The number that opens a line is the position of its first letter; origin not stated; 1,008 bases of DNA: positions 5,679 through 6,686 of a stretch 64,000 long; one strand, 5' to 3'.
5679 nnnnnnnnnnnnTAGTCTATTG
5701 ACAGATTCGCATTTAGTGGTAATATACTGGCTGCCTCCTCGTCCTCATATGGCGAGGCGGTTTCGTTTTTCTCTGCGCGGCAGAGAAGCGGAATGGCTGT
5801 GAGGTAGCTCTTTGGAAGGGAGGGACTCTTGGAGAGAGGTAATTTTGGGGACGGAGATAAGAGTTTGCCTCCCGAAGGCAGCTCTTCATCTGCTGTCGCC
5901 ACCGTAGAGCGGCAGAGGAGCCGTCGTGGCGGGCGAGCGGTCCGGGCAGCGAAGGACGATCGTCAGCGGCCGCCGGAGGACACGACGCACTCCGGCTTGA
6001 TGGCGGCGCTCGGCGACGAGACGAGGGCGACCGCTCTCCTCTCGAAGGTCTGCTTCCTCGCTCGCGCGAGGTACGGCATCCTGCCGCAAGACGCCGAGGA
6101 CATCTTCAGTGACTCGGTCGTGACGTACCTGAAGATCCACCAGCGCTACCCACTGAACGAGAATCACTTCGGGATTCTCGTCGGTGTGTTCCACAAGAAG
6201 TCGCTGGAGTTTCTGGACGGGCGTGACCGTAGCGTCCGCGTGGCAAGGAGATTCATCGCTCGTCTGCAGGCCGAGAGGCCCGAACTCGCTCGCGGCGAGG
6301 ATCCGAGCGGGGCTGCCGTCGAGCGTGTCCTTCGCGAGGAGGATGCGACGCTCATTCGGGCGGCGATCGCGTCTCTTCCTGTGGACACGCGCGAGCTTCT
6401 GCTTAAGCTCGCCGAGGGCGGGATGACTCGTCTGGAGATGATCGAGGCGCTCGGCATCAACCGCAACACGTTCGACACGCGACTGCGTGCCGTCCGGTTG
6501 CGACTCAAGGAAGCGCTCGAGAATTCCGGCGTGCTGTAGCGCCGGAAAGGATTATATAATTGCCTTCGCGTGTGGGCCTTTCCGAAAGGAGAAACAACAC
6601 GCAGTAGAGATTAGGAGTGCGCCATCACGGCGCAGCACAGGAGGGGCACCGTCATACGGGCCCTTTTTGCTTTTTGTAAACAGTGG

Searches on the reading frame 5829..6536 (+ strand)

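Call 30: search_protein_families(library=pfam, proteins=[window:5829-6536:+], max_evalue=0.001)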
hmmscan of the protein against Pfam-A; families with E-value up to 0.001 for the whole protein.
window:5829-6536:+ (236 aa): 1 family
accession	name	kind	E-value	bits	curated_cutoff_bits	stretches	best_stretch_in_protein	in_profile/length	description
PF08281.18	Sigma70_r4_2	-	8.8e-05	22.5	25.7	1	175-226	3-54/54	Sigma-70, region 4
